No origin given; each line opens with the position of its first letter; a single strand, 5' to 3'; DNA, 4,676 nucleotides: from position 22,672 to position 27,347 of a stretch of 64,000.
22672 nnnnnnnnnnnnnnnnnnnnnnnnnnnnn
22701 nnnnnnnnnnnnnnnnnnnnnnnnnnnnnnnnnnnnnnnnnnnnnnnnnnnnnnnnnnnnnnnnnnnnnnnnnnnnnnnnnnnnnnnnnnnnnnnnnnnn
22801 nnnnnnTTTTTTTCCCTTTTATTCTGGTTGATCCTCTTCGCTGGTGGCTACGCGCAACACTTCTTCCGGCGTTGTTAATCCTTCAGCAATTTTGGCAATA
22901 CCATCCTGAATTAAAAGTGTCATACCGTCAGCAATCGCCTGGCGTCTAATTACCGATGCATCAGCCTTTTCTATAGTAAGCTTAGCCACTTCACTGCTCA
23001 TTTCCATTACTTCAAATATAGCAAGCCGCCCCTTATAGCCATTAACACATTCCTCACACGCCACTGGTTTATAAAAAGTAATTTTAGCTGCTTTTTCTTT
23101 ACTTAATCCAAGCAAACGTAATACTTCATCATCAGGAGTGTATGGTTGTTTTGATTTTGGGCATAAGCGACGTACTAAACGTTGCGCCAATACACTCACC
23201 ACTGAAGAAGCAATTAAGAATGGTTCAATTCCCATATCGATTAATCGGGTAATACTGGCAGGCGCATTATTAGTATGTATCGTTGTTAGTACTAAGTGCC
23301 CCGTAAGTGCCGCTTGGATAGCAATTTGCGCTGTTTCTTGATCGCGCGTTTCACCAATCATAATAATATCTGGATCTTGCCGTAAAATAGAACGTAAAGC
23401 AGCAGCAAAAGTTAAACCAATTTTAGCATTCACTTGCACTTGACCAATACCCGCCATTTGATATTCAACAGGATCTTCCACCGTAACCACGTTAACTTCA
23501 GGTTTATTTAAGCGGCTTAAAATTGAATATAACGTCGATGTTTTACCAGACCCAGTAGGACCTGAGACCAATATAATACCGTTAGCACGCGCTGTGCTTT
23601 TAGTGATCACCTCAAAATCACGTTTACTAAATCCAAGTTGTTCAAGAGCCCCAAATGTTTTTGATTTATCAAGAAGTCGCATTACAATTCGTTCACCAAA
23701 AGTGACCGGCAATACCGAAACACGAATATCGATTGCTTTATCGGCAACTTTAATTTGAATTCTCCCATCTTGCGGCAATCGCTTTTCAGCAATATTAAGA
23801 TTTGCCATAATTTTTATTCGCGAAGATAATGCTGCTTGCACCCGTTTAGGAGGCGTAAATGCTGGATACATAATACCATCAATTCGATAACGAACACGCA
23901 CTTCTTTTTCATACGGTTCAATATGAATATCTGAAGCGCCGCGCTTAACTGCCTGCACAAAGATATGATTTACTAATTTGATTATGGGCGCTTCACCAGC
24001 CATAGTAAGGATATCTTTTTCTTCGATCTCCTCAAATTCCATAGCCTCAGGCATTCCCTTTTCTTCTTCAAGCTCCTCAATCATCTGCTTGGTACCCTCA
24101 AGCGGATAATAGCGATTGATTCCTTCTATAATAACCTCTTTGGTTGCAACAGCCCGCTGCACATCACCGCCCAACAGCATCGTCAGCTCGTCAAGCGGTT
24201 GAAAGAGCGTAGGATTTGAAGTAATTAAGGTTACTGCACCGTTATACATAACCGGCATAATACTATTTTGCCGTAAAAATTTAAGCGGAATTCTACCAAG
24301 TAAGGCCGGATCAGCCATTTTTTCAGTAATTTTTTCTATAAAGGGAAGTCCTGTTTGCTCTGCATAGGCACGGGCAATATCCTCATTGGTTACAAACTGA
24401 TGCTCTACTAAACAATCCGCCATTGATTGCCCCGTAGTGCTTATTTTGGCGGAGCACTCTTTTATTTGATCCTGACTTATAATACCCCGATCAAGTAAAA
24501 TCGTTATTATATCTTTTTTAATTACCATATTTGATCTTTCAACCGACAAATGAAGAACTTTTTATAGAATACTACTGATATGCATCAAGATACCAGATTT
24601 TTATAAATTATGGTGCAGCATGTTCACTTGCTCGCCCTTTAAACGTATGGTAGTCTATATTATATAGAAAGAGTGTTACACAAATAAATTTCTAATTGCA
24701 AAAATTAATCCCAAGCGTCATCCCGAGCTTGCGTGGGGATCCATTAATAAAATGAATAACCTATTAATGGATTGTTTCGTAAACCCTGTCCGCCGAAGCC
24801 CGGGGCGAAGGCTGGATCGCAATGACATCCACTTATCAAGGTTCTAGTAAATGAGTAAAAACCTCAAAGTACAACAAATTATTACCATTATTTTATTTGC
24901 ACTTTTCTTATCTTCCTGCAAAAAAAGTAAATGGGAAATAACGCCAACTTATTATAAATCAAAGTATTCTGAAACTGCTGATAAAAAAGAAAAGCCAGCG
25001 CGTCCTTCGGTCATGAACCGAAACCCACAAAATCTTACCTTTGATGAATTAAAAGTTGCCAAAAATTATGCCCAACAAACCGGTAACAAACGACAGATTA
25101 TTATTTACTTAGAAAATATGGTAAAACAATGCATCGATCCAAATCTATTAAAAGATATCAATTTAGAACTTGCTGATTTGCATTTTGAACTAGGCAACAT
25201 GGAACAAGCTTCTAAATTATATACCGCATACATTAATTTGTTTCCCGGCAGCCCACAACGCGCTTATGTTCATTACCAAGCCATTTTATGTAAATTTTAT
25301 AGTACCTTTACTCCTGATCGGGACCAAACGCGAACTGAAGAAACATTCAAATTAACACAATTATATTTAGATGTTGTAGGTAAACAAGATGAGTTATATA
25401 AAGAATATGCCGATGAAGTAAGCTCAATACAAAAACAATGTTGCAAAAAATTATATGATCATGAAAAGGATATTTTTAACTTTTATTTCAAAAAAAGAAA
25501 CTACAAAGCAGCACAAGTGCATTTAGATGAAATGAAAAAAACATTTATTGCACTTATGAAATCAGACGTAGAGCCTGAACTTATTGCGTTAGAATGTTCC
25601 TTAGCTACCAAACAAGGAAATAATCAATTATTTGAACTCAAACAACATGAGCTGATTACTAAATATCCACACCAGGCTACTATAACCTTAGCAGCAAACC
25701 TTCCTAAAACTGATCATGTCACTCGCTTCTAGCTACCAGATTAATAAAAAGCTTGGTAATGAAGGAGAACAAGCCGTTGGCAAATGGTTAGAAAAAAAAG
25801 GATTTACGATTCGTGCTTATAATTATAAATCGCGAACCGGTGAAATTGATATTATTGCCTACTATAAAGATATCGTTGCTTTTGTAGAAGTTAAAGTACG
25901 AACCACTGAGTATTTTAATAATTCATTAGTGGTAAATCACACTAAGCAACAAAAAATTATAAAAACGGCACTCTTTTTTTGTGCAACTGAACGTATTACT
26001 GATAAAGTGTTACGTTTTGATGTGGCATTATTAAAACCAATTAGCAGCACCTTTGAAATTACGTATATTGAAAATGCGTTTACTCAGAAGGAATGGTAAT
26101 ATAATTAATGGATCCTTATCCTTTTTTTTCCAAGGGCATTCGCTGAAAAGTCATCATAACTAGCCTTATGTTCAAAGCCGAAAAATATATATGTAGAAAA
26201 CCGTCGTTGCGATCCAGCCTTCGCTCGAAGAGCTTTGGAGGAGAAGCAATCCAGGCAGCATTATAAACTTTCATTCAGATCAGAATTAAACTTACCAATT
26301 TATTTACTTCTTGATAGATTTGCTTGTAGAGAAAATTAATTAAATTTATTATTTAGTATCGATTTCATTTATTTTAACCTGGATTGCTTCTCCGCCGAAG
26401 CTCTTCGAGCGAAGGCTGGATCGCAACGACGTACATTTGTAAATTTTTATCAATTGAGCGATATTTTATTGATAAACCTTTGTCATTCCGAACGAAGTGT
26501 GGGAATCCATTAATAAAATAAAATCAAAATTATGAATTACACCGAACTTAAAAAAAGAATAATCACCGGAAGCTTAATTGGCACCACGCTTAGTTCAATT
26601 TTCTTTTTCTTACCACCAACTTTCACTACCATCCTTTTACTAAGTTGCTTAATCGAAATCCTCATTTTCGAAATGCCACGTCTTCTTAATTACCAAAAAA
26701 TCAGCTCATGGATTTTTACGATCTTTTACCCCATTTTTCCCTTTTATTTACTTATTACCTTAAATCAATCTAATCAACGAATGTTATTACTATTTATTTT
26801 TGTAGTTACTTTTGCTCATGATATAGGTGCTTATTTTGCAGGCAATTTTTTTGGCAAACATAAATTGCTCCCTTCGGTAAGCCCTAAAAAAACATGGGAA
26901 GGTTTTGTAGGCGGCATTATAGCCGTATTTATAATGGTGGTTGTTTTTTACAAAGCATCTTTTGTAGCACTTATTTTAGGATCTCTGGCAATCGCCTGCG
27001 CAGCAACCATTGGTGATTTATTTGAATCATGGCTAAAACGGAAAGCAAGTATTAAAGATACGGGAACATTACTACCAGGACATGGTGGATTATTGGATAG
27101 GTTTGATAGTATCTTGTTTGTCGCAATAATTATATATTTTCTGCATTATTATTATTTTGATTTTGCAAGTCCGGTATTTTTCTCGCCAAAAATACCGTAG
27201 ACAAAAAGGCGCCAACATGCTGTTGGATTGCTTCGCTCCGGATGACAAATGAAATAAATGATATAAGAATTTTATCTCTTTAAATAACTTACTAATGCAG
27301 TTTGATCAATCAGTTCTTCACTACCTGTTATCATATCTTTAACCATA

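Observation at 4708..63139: Shared 17-residue motif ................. directly after the signal peptide of five secreted proteins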

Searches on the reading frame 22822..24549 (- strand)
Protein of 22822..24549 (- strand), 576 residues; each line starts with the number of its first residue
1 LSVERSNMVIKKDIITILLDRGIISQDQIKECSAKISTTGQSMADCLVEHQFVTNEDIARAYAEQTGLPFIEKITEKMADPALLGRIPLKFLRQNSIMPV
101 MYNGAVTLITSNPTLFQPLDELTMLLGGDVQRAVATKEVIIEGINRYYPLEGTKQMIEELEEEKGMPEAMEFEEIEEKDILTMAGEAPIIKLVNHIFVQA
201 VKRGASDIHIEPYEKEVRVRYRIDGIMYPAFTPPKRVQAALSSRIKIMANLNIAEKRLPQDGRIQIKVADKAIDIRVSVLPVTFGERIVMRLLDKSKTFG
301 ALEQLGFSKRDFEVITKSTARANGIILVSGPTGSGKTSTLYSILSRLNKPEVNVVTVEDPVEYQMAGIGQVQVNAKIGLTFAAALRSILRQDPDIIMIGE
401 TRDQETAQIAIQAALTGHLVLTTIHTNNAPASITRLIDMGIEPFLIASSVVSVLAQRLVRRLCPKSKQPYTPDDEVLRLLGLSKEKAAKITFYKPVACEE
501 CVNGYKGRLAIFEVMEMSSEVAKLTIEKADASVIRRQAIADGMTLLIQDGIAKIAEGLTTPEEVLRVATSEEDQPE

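Call 84: search_protein_families(library=pfam, proteins=[window:22822-24549:-], max_evalue=0.01)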
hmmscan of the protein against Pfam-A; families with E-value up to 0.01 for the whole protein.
window:22822-24549:- (576 aa): 8 families
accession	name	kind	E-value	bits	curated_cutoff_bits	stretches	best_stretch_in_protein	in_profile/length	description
PF00437.27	T2SSE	-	2.2e-137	458.1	24.9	1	184-566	3-370/370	Type II/IV secretion system protein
PF05157.20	MshEN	-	1.9e-14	53.8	23.1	1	67-152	2-88/90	MshEN domain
PF13191.12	AAA_16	-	0.00014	22.9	32.6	1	322-414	24-101/167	AAA ATPase domain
PF25199.1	nSTAND_NTPase5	-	0.00033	21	34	1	314-363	32-82/145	Novel STAND NTPase 5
PF13401.12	AAA_22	-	0.0005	20.8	27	1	322-363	4-45/130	AAA domain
PF20720.3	nSTAND3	-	0.0023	18.1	27.2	1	320-362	14-56/155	Novel STAND NTPase 3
PF13086.12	AAA_11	-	0.0044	17.3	27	1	317-349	11-43/257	AAA domain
PF12775.13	AAA_7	-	0.0052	16.8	25.8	0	313-357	23-67/181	P-loop containing dynein motor region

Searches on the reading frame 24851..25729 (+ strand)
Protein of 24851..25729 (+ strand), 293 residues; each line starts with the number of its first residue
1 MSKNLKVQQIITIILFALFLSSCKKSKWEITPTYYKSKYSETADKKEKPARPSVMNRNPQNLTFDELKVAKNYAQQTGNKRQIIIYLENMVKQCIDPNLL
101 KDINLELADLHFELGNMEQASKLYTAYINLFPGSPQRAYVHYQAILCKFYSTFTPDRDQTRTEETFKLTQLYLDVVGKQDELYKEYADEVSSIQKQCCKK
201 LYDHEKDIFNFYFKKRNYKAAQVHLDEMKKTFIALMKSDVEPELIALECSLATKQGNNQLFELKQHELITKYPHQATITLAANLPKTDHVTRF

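Call 84: search_protein_families(library=pfam, proteins=[window:24851-25729:+], max_evalue=0.01)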
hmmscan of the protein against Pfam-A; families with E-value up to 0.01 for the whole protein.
window:24851-25729:+ (293 aa): 4 families
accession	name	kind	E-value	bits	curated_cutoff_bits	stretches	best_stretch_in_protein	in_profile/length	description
PF13525.12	YfiO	-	2.2e-07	31.3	25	1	76-234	17-173/203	Outer membrane lipoprotein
PF14559.12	TPR_19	-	0.00031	21.5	25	1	101-136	25-60/68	Tetratricopeptide repeat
PF13428.12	TPR_14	-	0.0018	19.3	23.5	0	103-136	3-36/44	Tetratricopeptide repeat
PF13174.12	TPR_6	-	0.0033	18.4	26.3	0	105-134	4-33/33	Tetratricopeptide repeat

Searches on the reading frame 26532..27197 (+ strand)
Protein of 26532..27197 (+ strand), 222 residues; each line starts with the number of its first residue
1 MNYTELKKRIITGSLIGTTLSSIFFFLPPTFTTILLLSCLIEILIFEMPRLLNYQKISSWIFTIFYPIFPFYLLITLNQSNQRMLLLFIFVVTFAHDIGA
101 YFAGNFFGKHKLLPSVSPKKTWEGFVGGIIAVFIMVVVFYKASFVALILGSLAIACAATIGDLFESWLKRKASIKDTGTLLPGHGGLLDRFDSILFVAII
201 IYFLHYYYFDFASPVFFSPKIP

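Call 91: search_protein_families(library=pfam, proteins=[window:26532-27197:+], max_evalue=0.001)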
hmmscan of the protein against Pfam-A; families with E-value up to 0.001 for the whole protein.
window:26532-27197:+ (222 aa): 1 family
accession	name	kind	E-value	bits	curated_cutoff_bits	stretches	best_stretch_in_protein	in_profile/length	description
PF01148.25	CTP_transf_1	-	2.1e-52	179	24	1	15-207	59-263/264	Cytidylyltransferase family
